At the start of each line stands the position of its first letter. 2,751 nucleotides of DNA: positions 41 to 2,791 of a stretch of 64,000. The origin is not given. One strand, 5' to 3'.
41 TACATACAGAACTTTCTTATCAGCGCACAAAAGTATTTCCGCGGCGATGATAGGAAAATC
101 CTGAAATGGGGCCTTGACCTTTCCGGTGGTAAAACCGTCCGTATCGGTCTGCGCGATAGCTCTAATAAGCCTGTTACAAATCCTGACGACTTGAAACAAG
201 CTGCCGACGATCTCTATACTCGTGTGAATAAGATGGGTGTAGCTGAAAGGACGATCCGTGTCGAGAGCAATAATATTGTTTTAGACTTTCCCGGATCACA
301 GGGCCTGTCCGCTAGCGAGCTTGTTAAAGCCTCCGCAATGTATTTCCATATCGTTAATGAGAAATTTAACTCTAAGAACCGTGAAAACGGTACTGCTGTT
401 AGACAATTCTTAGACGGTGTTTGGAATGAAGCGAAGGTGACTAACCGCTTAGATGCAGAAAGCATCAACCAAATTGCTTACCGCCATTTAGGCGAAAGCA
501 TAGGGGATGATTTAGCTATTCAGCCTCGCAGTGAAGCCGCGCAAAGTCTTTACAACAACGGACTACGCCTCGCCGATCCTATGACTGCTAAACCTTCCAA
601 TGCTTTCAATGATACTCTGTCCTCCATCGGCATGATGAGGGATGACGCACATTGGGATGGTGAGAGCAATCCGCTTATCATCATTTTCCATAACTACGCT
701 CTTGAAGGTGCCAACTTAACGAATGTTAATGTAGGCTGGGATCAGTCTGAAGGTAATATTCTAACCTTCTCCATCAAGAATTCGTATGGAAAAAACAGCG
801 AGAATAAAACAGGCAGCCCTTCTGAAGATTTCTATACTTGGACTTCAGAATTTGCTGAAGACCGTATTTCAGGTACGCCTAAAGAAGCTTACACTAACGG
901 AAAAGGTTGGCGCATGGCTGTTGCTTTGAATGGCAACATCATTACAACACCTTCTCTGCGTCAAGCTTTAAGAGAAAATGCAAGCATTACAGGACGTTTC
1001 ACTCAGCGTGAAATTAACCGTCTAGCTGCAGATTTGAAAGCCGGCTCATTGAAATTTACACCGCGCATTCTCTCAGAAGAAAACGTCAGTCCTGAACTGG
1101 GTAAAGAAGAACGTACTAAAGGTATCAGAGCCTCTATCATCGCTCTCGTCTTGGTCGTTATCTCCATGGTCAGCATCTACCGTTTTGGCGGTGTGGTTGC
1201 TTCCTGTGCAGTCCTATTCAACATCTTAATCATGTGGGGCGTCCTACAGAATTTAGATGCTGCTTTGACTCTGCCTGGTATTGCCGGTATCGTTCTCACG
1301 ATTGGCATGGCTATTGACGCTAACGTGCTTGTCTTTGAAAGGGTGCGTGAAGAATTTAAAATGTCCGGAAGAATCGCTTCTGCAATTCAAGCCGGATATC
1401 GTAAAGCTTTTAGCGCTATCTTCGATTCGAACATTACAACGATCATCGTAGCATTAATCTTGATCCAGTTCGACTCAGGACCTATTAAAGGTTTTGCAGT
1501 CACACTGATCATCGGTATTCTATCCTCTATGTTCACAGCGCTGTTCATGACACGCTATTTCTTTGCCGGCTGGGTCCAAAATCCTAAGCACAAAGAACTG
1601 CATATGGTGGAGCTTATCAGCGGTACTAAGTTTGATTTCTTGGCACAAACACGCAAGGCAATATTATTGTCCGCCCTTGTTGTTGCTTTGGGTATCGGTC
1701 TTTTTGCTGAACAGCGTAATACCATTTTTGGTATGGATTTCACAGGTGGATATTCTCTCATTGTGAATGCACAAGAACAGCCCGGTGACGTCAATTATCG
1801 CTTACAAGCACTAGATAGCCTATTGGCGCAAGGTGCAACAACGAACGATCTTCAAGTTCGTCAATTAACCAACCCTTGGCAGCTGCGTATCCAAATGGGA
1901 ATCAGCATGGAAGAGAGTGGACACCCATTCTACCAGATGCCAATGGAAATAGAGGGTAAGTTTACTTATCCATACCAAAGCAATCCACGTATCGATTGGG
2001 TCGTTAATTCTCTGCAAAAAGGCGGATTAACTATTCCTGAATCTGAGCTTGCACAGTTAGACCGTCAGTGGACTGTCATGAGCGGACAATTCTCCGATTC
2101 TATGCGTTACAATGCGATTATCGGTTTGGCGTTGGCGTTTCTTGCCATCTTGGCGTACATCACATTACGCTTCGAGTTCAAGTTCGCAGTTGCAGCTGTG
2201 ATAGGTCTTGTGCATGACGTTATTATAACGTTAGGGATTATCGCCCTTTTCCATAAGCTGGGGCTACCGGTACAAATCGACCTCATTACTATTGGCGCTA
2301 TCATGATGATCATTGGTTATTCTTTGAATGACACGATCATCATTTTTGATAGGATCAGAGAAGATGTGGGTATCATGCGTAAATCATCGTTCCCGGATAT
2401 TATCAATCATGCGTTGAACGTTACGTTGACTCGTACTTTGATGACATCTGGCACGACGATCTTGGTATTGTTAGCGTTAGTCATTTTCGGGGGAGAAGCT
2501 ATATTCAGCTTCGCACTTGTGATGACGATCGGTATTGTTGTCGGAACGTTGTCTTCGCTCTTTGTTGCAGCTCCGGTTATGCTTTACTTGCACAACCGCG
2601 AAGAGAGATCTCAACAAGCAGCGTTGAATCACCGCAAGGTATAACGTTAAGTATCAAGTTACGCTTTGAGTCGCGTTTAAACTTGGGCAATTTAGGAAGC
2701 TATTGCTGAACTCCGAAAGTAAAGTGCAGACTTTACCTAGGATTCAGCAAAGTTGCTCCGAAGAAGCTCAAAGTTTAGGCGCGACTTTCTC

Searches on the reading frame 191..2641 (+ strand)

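Call 15: search_protein_families(library=pfam, proteins=[window:191-2641:+])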
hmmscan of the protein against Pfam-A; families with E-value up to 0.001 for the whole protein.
window:191-2641:+ (817 aa): 4 families
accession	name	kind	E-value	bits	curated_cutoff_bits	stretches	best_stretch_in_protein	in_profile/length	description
PF02355.23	SecD_SecF_C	-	3.4e-76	255.3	20.5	2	625-802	16-188/189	Protein export membrane protein SecD/SecF, C-terminal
PF22599.2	SecDF_P1_head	-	4.9e-11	43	27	1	163-288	13-113/114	SecDF, P1 head subdomain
PF03176.21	MMPL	-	2.1e-06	27.3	20.5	1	317-451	151-292/333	MMPL family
PF21760.3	SecD_1st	-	0.00057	19.7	27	1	1-47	1-49/60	Protein translocase subunit SecDF, P1 domain, N-terminal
